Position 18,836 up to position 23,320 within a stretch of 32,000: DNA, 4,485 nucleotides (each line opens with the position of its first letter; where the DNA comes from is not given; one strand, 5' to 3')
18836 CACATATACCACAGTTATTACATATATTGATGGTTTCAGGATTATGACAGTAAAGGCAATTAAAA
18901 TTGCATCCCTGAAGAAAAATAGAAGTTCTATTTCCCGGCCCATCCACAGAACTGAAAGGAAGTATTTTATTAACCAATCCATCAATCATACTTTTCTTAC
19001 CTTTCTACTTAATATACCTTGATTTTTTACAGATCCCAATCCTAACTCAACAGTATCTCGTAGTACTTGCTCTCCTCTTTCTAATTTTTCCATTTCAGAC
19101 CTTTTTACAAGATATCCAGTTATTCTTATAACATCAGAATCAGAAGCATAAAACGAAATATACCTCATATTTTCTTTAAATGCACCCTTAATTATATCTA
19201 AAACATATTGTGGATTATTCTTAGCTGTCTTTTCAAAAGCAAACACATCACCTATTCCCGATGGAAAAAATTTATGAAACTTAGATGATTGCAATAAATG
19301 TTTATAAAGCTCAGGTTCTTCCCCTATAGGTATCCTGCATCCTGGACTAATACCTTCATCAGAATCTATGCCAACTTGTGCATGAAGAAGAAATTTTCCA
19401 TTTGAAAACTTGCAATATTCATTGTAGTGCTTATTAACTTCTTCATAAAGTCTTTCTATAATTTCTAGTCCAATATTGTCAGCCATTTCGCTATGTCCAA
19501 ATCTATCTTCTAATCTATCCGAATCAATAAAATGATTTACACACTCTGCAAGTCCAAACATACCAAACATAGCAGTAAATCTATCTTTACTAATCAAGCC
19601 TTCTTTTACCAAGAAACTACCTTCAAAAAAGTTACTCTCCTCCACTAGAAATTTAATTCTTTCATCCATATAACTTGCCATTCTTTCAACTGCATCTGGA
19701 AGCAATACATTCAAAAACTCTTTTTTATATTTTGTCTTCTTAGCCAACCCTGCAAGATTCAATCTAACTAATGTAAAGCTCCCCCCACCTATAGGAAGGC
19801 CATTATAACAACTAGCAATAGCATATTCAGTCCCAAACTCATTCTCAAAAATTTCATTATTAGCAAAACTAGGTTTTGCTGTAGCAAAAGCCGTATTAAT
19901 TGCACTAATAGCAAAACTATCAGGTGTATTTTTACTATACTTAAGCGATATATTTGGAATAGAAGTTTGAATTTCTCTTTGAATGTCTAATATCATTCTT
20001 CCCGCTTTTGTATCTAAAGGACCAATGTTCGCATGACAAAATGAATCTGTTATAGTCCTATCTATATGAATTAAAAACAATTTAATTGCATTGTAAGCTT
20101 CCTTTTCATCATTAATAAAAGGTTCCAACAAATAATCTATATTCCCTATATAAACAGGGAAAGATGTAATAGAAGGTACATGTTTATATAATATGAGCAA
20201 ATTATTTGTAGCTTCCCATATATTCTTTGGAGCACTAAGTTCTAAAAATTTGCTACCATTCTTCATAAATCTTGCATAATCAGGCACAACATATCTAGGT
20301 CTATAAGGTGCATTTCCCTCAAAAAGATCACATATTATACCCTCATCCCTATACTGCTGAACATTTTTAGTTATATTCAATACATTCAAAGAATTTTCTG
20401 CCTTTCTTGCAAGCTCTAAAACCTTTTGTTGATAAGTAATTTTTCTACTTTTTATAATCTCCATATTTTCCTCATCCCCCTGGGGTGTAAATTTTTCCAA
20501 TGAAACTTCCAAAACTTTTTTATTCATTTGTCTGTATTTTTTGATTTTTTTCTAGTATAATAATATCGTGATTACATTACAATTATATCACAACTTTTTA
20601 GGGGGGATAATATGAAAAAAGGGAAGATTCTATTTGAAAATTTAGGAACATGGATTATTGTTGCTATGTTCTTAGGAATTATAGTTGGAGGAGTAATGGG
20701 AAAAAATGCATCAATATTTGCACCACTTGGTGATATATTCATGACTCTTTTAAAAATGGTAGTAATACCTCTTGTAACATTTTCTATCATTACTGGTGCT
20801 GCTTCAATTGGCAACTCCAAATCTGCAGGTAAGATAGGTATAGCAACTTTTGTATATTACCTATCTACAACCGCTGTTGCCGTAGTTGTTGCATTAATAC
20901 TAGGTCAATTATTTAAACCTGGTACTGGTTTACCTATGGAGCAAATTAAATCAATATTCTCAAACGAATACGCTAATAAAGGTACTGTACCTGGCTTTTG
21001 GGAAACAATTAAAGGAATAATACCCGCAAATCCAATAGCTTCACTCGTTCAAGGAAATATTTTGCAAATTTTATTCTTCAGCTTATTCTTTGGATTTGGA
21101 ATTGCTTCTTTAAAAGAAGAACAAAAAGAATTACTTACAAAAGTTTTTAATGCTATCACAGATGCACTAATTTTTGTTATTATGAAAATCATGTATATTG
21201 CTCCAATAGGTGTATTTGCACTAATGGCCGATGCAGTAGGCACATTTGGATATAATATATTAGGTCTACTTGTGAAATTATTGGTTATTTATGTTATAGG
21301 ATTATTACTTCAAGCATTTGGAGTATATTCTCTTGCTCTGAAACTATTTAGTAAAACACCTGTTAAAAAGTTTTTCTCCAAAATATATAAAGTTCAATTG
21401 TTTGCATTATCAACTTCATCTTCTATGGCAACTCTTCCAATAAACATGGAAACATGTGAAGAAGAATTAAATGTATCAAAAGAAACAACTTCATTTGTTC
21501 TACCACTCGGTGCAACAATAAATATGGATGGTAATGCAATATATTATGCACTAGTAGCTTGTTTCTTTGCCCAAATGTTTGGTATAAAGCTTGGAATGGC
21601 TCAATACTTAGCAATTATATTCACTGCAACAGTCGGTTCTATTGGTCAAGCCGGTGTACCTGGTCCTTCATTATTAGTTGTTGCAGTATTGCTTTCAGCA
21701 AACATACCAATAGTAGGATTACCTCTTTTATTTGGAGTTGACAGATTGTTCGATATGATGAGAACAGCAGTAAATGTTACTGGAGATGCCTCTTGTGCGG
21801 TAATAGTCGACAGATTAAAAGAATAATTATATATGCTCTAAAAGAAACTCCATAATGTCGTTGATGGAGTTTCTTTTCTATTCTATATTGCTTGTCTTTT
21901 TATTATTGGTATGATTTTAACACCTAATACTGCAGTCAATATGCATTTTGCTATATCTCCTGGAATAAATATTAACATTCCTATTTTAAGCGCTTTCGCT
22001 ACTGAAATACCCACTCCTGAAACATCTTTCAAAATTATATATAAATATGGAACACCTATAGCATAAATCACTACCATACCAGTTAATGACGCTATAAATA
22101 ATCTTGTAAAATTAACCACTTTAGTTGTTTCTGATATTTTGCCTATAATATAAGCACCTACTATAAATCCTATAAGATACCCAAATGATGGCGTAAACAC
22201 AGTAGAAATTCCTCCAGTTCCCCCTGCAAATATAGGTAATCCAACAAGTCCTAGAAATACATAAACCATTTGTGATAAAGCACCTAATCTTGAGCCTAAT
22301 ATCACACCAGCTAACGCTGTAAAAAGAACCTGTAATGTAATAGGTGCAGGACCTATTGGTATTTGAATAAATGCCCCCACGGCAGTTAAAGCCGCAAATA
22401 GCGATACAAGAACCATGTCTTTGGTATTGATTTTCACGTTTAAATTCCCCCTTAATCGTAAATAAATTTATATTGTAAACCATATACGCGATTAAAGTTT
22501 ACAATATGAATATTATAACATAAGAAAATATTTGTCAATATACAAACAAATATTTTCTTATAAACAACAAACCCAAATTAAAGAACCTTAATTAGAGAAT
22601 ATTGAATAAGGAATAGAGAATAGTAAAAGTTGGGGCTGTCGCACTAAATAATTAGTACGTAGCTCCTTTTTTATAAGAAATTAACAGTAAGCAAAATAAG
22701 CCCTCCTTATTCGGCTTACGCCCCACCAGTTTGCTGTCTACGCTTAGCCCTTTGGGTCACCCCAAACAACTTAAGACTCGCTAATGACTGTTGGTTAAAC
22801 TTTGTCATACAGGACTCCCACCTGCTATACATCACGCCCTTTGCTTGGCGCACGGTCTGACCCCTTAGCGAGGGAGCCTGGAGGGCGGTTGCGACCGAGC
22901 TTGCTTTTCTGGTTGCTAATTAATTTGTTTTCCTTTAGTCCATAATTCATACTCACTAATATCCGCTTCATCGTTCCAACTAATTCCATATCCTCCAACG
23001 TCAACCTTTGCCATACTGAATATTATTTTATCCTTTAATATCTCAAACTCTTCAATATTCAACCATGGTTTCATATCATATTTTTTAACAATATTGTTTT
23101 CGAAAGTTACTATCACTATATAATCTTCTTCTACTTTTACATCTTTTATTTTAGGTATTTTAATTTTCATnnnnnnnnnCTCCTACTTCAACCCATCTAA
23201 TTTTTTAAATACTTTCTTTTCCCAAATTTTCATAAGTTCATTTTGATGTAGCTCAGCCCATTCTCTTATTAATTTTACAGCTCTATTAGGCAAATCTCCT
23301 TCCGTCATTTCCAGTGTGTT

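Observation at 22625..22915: G+C-rich multi-helix element of about 290 nt abutting the DUF2442 stop codon: candidate unclassified structured RNA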

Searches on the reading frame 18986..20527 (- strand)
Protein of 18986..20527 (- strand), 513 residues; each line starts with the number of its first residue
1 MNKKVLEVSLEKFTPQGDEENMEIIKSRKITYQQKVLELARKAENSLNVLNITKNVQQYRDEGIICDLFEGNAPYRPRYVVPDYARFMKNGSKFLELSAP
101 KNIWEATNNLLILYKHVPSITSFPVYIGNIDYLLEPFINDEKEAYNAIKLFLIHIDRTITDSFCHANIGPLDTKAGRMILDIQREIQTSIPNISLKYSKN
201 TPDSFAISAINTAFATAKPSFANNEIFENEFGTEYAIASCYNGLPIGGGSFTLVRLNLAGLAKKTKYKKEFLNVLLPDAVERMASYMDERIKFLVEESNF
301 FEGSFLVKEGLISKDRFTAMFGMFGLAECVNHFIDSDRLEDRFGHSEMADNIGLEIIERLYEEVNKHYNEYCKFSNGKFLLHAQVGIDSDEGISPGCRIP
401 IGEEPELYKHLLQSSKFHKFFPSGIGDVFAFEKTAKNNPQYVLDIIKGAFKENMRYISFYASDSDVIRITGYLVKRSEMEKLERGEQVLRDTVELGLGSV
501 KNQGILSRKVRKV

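Call 18: search_protein_families(library=pfam, proteins=[window:18986-20527:-])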
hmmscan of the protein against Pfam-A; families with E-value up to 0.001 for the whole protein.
window:18986-20527:- (513 aa): 3 families
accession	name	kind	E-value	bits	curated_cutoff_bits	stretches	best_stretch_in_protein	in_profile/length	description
PF11230.13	YjjI-like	-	5e-229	761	23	1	30-511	1-485/485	Glycyl radical enzyme YjjI-like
PF13597.11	NRDD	-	3e-08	33.2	26.2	1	247-371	275-404/562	Anaerobic ribonucleoside-triphosphate reductase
PF02901.20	PFL-like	-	2.9e-07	29.9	24.3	1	174-259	354-450/647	Pyruvate formate lyase-like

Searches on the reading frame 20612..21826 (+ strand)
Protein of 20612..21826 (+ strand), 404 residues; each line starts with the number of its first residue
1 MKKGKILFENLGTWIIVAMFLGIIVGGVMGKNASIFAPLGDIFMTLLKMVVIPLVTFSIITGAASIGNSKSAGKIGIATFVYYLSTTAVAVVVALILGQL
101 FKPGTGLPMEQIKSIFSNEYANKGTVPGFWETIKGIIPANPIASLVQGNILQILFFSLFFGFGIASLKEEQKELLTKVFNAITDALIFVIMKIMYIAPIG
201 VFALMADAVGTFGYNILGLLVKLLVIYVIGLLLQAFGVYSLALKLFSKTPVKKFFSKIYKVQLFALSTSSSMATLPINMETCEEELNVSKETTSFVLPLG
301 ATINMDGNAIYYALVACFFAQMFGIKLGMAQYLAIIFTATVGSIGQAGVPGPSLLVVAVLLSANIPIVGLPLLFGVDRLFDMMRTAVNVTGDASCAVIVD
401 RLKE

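Call 18: search_protein_families(library=pfam, proteins=[window:20612-21826:+])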
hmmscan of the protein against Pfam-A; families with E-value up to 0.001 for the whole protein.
window:20612-21826:+ (404 aa): 1 family
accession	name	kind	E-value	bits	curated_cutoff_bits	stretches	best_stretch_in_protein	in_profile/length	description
PF00375.23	SDF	-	4.6e-123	411.5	27.9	1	12-401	2-386/387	Sodium:dicarboxylate symporter family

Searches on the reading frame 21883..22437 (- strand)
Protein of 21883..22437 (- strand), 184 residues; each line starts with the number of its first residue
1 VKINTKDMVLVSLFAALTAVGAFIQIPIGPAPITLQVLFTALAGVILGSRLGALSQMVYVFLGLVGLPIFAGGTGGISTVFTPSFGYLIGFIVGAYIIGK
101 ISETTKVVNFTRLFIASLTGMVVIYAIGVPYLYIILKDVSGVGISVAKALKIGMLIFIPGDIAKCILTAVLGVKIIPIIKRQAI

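Call 14: find_encoding_contigs(protein=window:21883-22437:-, flank=6000, max_places=10)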
Protein window:21883-22437:- (184 aa): no gene with exactly this product is on record in the collection.

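Call 18: search_protein_families(library=pfam, proteins=[window:21883-22437:-])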
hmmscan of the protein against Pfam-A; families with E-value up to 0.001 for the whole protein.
window:21883-22437:- (184 aa): 2 families
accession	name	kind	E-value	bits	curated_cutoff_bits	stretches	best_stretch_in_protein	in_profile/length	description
PF02632.19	BioY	-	8.7e-43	146.1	25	1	28-175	1-138/140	BioY family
PF12822.12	ECF_trnsprt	-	3.6e-06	27.5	30.7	1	6-171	1-164/169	ECF transporter, substrate-specific component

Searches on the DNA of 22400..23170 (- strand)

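Call 4: search_rna_families(source=window, start=22400, end=23000, threshold=evalue, max_evalue=10, show_alignments=6)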
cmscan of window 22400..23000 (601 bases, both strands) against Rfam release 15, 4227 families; matches with E-value up to 10: 11.
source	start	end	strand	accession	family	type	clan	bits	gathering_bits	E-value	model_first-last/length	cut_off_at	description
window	22699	22818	-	RF02005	group-II-D1D4-6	Intron;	CL00102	65.2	49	5.3e-18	1-225/225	no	Group II catalytic intron D1-D4-6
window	22574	22743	+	RF02199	TTC28-AS1_2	Gene; lncRNA;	-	26.2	50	0.92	1-156/156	no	TTC28 antisense RNA 1 conserved region 2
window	22569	22752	-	RF02102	DISC2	Gene; lncRNA;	-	24.3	100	7.4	1-205/205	no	Disrupted in schizophrenia 2 conserved region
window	22518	22563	-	RF04263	MIR2593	Gene; miRNA;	-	20.2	96.2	0.97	1-116/116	no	MIR2593 microRNA precursor family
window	22520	22561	-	RF00906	MIR1120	Gene; miRNA;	-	20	86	0.29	22-66/87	no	MIR1120/MIR1122 microRNA precursor family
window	22906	22968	-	RF02298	TtnuCD22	Gene; snRNA; snoRNA; CD-box;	-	16.9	85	2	1-77/77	no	Tetrahymena snoRNA TtnuCD22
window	22626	22673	-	RF00730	mir-277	Gene; miRNA;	-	14.3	43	2.4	1-90/90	no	mir-277 microRNA precursor family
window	22632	22700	+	RF01794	sok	Gene; antitoxin;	-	13.3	59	1.8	1-157/157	no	sok antitoxin (CssrC)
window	22466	22509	+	RF02578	tsr25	Gene; sRNA;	-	12.9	63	3.4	138-181/181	no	S. aureus tsr25 small RNA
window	22628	22731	+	RF03517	MIR5225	Gene; miRNA;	-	12.7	72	9.9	1-126/126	no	MIR5225 microRNA precursor family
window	22521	22560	-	RF04195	MIR6217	Gene; miRNA;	-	12.3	110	4.3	1-228/228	no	MIR6217 microRNA precursor family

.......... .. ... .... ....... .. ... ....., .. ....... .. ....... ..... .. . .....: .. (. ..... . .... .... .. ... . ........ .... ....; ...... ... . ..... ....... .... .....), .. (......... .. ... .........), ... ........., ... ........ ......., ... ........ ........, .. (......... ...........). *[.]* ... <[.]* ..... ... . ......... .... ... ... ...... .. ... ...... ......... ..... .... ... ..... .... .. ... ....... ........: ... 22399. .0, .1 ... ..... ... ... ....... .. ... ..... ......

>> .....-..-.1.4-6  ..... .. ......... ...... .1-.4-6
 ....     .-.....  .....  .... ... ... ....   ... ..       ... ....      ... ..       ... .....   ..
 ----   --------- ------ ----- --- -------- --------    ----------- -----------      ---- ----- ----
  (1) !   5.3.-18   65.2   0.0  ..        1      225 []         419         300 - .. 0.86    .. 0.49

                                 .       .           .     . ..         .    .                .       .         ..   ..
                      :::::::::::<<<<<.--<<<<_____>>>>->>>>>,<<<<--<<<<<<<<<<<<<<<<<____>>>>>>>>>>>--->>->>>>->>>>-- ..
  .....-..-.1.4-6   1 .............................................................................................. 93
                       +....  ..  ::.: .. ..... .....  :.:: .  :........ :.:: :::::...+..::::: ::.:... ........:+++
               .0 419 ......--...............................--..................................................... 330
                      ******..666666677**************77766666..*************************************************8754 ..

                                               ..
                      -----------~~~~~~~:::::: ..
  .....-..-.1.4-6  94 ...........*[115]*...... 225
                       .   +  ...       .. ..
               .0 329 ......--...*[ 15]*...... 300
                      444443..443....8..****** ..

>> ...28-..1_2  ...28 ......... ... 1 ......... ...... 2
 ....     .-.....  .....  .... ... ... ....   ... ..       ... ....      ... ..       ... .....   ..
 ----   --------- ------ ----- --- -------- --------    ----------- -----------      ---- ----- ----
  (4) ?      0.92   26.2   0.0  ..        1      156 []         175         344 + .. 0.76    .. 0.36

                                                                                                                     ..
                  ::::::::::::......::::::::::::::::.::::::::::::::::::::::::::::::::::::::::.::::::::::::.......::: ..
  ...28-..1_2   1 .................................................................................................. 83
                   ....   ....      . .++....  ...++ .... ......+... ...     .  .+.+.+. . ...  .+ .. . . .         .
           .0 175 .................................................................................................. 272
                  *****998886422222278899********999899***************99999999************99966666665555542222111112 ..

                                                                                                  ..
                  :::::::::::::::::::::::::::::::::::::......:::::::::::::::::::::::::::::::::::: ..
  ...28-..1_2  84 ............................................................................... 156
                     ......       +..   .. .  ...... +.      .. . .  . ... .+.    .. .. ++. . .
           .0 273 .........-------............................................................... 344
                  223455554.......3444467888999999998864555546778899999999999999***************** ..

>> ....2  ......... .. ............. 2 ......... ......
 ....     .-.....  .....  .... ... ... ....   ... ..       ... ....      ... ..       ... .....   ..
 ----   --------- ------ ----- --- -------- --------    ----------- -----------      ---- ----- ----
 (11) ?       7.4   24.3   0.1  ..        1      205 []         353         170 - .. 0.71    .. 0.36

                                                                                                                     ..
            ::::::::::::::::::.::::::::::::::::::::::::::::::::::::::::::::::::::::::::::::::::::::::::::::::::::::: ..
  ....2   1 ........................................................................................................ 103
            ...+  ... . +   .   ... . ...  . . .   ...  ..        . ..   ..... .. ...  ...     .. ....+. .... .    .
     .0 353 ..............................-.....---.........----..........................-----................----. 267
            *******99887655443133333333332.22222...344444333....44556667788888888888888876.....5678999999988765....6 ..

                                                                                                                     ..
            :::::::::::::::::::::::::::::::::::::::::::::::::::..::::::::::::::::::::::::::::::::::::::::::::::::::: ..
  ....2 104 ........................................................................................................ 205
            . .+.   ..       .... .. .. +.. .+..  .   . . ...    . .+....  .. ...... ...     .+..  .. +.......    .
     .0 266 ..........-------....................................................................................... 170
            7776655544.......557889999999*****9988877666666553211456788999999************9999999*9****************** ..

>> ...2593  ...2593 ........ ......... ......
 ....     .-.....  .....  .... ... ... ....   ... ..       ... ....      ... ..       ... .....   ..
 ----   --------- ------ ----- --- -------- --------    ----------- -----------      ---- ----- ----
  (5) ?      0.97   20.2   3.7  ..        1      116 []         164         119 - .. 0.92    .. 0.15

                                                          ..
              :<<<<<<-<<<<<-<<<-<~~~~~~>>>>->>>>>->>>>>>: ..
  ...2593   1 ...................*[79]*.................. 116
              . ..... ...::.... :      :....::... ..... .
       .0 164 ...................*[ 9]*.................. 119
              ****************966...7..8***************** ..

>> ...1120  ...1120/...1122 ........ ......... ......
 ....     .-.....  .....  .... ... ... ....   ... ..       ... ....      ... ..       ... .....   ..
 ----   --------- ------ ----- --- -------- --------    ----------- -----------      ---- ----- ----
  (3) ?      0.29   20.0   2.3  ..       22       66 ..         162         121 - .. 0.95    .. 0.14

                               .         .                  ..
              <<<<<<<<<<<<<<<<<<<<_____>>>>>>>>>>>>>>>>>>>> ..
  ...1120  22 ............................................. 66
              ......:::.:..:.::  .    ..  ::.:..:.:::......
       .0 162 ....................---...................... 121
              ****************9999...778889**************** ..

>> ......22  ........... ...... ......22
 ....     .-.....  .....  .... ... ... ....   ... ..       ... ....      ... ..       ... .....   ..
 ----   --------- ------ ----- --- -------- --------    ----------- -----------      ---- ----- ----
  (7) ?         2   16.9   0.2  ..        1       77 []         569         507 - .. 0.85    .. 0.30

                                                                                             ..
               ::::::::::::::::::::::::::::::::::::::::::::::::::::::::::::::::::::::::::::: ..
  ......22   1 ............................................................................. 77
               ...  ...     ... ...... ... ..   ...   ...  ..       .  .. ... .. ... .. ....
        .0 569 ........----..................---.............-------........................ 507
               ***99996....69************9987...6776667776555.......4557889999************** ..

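Call 7: search_dna_similar(query=window:22560-22960:-, collection=plasmids, mode=distant, max_rows=25)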
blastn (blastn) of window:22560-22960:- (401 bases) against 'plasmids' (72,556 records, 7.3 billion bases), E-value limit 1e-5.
Records with a match: 2; places in all: 2; records where one place covers at least 80% of the query: 0.
Best place of each record, by identity: 80-90% 2.
By first word of the organism name: Enterococcus 2.
By predicted mobility (MOB-suite, as given by PLSDB): mobilizable 1; non-mobilizable 1.
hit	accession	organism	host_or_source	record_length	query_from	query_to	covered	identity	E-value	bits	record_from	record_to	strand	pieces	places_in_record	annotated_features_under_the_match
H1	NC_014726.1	Enterococcus faecalis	-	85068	277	329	13%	84.9%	1e-6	61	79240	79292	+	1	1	none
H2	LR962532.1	Enterococcus faecalis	-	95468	277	329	13%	84.9%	1e-6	61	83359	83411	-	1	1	none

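Call 8: search_dna_similar(query=window:22560-22960:-, collection=phages, mode=distant, max_rows=15)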
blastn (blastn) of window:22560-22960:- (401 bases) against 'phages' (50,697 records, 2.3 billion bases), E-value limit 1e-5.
No match.

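Call 10: get_annotated_region(hit=H1, flank=4000)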
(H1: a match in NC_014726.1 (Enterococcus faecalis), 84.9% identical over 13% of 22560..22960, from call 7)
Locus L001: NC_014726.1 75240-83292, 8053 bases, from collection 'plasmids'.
description: Enterococcus faecalis plasmid pTW9, complete sequence
organism: Enterococcus faecalis (NCBI taxid 1351)
taxonomy: Bacteria; Bacillota; Bacilli; Lactobacillales; Enterococcaceae; Enterococcus; Enterococcus faecalis
host: -; source: -; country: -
typing (MOB-suite, as given by PLSDB): mobilizable; replicon Inc18,rep_cluster_1027; relaxase MOBC
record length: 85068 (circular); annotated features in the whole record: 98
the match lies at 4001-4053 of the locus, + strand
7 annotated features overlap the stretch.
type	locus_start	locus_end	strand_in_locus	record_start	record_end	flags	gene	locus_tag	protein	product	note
predicted_resistance_gene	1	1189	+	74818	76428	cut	narB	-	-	ionophore ABC transporter permease subunit NarB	predicted by amrfinderplus; class IONOPHORE; identity 99.81%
CDS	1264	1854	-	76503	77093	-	-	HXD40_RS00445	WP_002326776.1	IS30 family transposase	-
CDS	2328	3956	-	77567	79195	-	-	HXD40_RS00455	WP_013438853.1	IS1182 family transposase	-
CDS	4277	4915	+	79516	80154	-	-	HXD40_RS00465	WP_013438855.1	MBL fold metallo-hydrolase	-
CDS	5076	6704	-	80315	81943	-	-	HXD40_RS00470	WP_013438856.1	IS1182 family transposase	-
CDS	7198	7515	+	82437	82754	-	-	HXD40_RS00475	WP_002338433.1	hypothetical protein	-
CDS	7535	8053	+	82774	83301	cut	-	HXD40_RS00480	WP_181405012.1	DnaJ domain-containing protein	-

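Call 38: search_rna_families(sources=[L033, L034, L035, L036, L037, L032, L026], threshold=gathering)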
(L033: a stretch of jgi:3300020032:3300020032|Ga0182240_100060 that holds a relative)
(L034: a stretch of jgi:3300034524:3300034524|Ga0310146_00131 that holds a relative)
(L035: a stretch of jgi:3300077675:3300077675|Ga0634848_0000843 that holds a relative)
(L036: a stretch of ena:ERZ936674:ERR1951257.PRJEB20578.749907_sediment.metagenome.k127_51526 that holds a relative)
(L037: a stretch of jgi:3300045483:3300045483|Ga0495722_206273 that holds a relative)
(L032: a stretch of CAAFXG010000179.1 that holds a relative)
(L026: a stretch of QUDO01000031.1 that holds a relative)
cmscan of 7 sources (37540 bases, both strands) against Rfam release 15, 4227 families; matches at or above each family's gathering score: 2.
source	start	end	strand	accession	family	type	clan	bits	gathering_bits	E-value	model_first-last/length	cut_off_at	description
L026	1893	2117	-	RF02005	group-II-D1D4-6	Intron;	CL00102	141.1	49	2.1e-40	1-225/225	no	Group II catalytic intron D1-D4-6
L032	6131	6264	+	RF02005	group-II-D1D4-6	Intron;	CL00102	49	49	4.6e-11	1-225/225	no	Group II catalytic intron D1-D4-6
